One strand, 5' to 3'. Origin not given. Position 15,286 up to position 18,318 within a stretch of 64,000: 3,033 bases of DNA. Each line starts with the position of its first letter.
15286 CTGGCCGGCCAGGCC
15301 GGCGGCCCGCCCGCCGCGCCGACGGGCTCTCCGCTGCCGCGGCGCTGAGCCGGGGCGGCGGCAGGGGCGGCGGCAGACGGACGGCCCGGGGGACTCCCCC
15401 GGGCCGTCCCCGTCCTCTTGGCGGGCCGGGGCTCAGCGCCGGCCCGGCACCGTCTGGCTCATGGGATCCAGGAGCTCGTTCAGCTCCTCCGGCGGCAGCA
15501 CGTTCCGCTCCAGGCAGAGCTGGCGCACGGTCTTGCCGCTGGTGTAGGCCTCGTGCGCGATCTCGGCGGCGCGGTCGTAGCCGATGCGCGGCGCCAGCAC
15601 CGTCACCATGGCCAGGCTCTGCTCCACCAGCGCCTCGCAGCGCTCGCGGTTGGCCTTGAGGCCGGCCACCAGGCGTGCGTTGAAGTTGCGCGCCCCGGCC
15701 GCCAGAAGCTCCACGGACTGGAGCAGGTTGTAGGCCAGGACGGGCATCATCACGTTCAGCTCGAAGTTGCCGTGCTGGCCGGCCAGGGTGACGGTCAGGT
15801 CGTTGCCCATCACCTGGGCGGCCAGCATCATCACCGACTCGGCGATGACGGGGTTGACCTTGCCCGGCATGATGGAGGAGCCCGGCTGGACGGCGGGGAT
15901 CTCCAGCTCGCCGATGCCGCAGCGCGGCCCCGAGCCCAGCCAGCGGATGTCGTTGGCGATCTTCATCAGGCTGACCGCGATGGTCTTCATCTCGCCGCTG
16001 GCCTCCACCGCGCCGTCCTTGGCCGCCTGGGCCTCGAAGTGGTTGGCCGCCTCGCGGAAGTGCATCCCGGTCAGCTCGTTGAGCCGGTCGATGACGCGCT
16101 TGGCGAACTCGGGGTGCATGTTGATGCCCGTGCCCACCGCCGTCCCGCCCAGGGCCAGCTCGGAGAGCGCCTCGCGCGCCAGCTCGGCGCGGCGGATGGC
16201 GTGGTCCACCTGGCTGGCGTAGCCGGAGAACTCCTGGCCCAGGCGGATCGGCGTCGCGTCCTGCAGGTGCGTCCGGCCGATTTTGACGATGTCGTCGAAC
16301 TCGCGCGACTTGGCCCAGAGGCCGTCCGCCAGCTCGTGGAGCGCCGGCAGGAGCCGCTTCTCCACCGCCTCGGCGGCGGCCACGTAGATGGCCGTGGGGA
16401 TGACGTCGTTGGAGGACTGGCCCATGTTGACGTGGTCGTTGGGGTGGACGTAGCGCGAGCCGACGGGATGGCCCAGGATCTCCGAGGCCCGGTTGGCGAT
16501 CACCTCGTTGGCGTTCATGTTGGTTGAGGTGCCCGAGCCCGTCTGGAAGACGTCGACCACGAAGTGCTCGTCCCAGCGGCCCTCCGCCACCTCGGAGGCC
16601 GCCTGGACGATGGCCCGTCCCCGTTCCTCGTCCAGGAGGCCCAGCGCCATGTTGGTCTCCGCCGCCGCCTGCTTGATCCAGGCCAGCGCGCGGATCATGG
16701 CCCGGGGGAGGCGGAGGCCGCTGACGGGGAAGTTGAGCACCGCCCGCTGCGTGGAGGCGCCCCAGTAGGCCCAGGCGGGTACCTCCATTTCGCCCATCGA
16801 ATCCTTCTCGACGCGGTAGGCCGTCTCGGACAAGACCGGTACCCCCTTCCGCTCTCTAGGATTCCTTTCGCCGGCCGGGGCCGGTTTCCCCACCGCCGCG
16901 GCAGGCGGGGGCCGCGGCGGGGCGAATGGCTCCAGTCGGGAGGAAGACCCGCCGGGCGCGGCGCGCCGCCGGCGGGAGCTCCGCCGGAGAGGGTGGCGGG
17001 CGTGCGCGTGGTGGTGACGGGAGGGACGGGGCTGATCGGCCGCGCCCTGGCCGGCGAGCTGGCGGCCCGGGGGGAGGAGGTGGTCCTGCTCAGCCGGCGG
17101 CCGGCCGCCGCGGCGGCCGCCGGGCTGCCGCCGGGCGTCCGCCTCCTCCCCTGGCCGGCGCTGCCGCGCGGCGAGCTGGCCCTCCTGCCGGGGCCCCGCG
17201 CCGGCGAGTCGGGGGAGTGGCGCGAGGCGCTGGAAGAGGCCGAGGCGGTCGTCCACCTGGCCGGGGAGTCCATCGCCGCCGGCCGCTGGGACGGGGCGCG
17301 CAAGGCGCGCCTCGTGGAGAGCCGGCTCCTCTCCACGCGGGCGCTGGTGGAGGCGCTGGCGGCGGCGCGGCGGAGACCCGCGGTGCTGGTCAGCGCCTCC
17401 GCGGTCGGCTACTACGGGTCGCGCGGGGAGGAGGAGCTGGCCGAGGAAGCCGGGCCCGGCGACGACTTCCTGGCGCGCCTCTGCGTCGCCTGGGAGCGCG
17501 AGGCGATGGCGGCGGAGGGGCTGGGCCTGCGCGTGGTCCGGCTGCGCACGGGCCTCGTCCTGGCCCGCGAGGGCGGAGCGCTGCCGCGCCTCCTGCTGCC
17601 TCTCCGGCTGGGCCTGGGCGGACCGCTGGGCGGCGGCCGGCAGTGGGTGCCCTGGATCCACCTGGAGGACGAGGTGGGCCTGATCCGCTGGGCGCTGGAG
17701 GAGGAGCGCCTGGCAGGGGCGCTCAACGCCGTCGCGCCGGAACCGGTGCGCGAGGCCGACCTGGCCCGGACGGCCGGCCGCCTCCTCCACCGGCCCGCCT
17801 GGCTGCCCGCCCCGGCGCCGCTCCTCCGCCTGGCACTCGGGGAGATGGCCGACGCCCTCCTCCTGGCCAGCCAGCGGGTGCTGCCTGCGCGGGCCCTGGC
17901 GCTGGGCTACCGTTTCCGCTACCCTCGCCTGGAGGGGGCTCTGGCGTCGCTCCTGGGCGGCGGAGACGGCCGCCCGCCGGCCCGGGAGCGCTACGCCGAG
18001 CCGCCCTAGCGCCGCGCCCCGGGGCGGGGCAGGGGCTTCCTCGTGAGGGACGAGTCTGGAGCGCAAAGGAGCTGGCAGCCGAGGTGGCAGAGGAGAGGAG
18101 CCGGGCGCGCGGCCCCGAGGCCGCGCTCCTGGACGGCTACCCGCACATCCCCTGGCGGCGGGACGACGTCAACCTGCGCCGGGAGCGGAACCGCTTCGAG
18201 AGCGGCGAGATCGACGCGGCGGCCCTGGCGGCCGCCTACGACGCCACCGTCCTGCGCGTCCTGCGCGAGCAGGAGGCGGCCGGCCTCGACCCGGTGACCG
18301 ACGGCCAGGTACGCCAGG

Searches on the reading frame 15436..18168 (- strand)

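Call 78: search_protein_families(library=pfam, proteins=[window:15436-18168:-], max_evalue=0.0001)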
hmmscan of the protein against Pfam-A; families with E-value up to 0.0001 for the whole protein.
window:15436-18168:- (911 aa): 2 families
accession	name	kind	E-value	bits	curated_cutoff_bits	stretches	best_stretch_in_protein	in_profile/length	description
PF00206.25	Lyase_1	-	3.3e-103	345.8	27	1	459-788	1-312/312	Lyase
PF10415.14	FumaraseC_C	-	1.8e-19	70.3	32.5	1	854-903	1-50/54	Fumarase C C-terminus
